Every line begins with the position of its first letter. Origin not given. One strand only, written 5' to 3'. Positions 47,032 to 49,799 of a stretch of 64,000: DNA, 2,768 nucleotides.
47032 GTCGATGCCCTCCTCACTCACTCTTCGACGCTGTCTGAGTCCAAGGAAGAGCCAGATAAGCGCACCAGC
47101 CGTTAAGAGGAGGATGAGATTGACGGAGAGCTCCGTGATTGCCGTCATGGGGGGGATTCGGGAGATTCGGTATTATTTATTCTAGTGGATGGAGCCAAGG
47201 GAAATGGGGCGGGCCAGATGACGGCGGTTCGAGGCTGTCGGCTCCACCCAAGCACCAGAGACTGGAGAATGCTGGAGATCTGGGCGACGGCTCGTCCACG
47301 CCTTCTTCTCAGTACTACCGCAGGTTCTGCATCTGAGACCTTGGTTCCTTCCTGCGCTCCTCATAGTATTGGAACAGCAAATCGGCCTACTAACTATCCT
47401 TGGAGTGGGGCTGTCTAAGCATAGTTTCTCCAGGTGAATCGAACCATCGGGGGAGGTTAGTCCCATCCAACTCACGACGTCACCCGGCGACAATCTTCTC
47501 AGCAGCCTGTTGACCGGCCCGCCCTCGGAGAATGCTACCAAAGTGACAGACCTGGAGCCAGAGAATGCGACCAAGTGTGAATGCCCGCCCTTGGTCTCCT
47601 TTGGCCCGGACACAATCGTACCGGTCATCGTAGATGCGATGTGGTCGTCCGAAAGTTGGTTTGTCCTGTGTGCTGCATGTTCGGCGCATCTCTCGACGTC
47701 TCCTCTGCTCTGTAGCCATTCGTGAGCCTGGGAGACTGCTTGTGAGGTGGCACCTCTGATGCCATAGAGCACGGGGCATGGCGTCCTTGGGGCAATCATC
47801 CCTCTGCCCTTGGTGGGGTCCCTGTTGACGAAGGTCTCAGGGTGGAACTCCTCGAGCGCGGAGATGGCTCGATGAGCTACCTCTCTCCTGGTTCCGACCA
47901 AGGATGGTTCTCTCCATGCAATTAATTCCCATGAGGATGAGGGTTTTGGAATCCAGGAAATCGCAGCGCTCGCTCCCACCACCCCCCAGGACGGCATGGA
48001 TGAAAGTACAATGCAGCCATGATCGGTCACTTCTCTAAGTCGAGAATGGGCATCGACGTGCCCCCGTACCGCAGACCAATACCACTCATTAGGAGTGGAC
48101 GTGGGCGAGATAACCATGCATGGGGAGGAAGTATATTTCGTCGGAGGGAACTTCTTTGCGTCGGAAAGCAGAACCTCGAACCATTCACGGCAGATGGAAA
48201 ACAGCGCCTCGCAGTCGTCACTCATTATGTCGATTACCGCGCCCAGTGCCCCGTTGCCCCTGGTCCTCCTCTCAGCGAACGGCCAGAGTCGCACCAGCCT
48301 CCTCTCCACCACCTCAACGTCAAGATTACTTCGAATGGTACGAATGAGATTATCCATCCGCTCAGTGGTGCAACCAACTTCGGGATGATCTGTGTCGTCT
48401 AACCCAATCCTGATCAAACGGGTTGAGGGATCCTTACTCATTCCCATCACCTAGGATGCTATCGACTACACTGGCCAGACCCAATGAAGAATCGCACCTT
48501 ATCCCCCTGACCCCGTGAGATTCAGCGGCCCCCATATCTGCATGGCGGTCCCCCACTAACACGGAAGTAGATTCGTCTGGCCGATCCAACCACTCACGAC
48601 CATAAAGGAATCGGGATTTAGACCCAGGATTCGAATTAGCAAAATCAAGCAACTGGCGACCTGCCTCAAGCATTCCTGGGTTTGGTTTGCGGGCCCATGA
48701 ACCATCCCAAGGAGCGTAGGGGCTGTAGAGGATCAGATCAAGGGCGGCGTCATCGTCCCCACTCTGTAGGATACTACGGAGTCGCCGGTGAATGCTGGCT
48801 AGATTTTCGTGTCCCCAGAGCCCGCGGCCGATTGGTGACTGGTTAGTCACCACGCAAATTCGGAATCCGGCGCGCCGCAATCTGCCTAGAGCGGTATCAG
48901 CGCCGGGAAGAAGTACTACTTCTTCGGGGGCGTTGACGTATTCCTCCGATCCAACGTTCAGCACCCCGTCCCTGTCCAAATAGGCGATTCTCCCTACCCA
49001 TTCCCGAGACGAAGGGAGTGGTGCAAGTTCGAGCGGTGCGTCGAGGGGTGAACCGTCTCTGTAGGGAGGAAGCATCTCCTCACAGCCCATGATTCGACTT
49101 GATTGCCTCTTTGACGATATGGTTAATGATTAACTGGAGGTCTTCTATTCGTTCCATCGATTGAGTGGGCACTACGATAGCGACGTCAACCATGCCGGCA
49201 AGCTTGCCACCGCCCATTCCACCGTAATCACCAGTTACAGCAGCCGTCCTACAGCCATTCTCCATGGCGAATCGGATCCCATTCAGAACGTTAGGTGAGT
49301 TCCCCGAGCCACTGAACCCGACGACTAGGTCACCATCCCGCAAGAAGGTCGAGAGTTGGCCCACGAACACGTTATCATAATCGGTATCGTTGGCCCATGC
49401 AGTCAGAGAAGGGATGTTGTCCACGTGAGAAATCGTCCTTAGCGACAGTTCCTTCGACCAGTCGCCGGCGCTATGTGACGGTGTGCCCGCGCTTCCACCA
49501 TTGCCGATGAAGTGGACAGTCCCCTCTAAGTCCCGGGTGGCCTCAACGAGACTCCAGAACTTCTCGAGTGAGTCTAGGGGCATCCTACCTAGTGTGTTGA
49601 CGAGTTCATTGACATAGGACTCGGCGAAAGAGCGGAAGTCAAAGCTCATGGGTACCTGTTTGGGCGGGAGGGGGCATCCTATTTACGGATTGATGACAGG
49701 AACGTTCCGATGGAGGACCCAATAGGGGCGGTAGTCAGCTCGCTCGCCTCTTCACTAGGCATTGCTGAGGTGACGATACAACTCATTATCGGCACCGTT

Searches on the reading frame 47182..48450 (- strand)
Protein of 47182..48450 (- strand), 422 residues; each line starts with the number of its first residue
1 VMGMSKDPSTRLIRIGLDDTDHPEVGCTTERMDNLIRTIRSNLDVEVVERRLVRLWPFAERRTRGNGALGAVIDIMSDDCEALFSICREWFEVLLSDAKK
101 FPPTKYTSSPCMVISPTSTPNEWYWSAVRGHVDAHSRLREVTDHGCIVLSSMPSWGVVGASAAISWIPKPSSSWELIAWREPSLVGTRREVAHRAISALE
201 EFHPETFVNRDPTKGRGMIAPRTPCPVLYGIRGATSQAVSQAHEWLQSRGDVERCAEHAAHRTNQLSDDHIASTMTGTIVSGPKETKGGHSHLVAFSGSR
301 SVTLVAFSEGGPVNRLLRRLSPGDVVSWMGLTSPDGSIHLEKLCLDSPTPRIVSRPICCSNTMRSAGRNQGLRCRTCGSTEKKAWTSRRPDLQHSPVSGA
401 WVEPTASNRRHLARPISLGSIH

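Call 59: search_protein_families(library=pfam, proteins=[window:47182-48450:-], max_evalue=0.0001)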
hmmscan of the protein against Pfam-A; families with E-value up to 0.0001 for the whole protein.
window:47182-48450:- (422 aa): 3 families
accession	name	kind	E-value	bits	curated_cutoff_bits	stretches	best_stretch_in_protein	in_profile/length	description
PF08489.16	TiaS_FLD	-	8.1e-22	78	21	1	156-270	3-116/116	TiaS FLD domain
PF22641.2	TiaS_TCKD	-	4.4e-13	49.9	27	1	15-146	2-149/156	TiaS TCKD domain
PF23783.1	Zn_ribbon_TiaS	-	3.9e-08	33.3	27.3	1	356-384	2-32/41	TiaS C-terminal zinc ribbon domain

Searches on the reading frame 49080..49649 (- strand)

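Call 59: search_protein_families(library=pfam, proteins=[window:49080-49649:-], max_evalue=0.0001)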
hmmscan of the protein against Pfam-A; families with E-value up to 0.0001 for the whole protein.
window:49080-49649:- (189 aa): 1 family
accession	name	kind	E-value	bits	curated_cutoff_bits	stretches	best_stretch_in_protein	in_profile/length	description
PF13580.11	SIS_2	-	9.9e-09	35.8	27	1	15-140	8-138/138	SIS domain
